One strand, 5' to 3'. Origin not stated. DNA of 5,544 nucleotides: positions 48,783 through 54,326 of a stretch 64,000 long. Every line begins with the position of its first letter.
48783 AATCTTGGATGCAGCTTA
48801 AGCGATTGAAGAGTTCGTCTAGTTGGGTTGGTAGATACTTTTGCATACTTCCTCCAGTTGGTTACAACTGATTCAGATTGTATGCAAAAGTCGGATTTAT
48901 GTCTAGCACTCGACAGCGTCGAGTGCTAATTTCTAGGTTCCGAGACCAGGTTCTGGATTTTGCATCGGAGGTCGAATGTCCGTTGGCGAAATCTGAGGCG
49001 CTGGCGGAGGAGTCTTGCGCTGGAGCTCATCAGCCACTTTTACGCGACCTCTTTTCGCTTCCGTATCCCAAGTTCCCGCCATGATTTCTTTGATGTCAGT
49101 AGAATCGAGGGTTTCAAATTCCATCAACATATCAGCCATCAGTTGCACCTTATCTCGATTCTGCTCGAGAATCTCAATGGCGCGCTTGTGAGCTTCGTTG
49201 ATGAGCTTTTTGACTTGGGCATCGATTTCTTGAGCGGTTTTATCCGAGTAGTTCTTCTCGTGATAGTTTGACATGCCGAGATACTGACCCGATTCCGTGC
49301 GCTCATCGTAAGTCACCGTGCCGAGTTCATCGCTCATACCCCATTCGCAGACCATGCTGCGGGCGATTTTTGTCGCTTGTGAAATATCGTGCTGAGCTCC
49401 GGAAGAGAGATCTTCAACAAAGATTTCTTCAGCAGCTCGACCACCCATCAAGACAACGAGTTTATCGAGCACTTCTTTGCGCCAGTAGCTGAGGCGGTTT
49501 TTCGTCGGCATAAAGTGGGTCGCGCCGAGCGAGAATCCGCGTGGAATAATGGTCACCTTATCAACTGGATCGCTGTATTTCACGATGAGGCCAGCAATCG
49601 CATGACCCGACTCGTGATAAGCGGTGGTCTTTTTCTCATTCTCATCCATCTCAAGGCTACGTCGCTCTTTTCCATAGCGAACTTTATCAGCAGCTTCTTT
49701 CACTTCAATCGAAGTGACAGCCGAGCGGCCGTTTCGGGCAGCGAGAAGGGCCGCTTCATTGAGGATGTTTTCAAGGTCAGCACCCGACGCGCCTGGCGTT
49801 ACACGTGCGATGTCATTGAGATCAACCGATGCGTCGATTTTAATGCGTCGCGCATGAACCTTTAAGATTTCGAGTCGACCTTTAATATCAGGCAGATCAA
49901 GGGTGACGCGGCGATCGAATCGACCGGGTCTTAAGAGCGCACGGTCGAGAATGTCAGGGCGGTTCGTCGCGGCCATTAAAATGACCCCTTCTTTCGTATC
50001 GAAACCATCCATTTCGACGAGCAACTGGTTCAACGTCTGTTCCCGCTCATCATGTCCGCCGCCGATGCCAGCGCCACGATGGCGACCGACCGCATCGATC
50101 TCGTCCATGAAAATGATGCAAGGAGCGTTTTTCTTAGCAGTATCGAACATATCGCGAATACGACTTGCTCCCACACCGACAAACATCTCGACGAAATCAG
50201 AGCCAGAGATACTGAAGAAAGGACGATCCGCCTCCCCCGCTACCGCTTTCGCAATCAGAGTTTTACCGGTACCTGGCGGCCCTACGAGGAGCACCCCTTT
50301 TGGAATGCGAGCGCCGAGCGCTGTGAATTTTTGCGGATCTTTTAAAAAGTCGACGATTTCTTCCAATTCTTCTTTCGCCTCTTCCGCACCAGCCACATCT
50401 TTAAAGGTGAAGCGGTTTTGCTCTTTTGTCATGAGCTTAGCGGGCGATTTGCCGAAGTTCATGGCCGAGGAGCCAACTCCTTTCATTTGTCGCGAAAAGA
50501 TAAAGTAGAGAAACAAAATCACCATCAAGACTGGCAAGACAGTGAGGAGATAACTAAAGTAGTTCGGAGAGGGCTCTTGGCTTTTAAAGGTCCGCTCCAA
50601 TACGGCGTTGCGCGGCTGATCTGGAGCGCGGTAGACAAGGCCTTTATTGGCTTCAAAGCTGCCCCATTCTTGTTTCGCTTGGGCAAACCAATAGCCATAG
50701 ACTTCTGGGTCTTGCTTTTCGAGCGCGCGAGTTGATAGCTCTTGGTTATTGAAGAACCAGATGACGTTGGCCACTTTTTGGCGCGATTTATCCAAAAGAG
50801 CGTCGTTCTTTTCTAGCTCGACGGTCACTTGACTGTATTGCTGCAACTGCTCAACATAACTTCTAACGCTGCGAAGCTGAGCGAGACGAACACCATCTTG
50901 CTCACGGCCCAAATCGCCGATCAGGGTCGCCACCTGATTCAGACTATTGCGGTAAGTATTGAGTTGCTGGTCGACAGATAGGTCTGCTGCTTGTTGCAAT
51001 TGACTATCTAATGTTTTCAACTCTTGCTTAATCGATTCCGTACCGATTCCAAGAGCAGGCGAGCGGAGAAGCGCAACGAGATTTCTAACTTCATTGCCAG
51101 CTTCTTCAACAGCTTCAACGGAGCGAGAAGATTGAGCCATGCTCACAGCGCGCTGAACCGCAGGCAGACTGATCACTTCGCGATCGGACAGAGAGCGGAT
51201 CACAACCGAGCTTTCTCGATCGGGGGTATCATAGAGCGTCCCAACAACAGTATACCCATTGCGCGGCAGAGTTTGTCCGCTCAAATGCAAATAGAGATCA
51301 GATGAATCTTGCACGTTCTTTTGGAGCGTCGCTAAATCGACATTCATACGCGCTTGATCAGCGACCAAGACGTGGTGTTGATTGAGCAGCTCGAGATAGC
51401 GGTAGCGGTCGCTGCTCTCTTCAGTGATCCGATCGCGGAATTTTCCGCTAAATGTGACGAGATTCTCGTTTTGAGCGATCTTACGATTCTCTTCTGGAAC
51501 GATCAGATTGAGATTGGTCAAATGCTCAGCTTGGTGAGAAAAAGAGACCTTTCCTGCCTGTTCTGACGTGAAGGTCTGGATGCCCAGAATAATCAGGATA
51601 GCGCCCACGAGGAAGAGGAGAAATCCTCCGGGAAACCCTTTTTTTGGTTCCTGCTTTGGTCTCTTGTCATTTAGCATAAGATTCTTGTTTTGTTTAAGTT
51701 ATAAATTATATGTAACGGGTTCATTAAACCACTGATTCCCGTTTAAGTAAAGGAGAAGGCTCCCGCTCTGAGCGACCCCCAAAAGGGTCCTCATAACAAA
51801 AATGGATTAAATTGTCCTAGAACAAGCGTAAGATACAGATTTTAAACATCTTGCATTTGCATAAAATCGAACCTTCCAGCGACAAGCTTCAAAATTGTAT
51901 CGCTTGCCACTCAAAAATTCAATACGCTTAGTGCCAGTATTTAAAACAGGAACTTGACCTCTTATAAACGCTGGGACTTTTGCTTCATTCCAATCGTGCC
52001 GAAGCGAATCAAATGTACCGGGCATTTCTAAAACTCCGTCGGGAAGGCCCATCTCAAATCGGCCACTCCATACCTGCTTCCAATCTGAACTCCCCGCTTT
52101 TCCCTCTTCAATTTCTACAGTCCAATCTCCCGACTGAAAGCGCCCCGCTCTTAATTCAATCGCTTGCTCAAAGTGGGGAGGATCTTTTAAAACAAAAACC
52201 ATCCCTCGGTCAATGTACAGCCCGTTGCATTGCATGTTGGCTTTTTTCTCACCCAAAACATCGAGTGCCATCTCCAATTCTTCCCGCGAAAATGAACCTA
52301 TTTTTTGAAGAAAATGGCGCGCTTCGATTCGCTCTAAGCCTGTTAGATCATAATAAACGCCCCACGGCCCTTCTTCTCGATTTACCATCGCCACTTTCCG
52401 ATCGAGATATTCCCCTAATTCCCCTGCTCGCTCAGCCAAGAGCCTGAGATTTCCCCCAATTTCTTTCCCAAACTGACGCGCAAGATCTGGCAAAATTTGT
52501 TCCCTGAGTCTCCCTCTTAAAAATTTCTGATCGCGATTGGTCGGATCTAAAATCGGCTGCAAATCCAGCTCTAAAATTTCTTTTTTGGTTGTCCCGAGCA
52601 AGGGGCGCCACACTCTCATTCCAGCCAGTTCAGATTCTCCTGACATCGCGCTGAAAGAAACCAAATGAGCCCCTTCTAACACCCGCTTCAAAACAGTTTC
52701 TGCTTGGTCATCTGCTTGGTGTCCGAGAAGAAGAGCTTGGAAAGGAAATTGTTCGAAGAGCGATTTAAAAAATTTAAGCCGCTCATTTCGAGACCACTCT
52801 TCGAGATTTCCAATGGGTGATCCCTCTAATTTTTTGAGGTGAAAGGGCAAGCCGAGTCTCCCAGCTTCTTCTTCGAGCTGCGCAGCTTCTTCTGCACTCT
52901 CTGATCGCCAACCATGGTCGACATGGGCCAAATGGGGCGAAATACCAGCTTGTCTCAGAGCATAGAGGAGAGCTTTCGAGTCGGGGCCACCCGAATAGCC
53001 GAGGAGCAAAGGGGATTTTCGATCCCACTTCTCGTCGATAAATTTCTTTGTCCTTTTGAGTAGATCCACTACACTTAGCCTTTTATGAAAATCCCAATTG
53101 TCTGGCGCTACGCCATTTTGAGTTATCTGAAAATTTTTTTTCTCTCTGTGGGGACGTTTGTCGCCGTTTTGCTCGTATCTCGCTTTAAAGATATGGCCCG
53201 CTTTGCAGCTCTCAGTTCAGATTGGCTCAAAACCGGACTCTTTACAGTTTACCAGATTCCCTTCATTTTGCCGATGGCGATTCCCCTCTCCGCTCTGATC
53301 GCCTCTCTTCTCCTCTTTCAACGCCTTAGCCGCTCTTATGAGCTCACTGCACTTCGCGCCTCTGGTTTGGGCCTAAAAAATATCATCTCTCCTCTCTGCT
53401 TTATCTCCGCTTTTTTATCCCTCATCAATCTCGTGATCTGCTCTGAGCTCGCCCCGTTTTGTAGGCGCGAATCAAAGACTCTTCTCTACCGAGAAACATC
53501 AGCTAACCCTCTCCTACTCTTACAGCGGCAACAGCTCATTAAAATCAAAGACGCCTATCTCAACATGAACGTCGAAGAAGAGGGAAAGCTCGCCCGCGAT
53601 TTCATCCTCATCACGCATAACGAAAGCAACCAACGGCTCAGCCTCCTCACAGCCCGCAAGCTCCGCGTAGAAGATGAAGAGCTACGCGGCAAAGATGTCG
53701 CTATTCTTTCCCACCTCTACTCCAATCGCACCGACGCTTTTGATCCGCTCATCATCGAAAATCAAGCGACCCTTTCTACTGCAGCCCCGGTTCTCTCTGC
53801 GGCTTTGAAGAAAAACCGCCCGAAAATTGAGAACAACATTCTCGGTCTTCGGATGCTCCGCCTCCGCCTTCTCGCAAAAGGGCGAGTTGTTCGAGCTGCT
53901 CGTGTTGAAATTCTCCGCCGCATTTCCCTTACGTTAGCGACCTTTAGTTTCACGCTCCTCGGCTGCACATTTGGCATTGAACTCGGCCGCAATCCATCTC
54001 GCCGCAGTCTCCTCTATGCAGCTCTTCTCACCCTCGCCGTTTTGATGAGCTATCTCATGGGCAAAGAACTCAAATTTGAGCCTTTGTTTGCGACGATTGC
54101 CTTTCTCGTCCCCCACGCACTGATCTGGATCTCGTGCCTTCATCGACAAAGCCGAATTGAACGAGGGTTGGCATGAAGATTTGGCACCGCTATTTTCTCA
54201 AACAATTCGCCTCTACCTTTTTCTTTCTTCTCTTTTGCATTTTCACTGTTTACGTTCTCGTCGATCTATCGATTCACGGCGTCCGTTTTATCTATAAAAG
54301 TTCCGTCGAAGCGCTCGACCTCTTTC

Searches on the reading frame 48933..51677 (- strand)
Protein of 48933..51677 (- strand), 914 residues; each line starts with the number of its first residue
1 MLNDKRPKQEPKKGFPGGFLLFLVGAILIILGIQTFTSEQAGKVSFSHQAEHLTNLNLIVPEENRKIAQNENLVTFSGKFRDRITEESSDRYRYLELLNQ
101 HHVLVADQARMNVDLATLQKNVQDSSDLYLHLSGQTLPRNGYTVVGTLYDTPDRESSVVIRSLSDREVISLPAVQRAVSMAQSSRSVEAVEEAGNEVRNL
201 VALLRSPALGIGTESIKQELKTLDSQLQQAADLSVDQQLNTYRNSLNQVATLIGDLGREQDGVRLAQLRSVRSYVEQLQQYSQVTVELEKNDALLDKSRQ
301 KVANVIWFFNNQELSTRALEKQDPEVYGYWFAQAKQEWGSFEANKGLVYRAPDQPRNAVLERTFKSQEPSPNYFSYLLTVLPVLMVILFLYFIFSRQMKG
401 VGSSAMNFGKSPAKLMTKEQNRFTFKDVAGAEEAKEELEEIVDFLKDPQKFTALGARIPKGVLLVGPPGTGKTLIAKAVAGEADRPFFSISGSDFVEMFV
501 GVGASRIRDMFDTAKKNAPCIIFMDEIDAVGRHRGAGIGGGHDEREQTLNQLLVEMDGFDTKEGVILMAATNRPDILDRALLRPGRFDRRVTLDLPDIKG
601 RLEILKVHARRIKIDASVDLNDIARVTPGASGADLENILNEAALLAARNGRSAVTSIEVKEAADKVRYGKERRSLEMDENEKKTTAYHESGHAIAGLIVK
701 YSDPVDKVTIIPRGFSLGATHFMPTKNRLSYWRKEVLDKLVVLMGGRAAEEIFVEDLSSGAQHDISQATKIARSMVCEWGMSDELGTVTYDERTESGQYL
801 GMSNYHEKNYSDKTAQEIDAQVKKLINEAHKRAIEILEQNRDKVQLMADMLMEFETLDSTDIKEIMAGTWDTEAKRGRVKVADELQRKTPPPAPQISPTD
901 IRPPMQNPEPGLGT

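Call 43: search_protein_families(library=pfam, proteins=[window:48933-51677:-], max_evalue=0.00001)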
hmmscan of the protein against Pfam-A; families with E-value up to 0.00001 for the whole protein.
window:48933-51677:- (914 aa): 3 families
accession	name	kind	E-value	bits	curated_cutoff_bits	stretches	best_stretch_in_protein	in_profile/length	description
PF01434.24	Peptidase_M41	-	1.5e-70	237.4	29.9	1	677-865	3-191/191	Peptidase family M41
PF00004.35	AAA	-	2.6e-46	157.7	21.2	1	462-594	1-130/131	ATPase family associated with various cellular activities (AAA)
PF17862.7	AAA_lid_3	-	3.1e-12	46.3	27.2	1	617-656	1-40/45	AAA+ lid domain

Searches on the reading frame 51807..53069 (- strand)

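Call 43: search_protein_families(library=pfam, proteins=[window:51807-53069:-], max_evalue=0.00001)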
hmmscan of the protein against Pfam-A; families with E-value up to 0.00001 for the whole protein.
window:51807-53069:- (420 aa): 1 family
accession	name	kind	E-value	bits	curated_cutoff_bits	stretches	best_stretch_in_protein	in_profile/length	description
PF01171.26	ATP_bind_3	-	8.6e-36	123.8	27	1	21-190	2-181/182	PP-loop family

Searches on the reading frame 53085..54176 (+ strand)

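Call 43: search_protein_families(library=pfam, proteins=[window:53085-54176:+], max_evalue=0.00001)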
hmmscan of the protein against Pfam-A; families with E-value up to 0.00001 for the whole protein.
window:53085-54176:+ (363 aa): 1 family
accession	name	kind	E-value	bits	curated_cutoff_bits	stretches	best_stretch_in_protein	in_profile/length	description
PF03739.19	LptF_LptG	-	1.8e-45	155.9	27.9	1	8-352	1-348/353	Lipopolysaccharide export system permease LptF/LptG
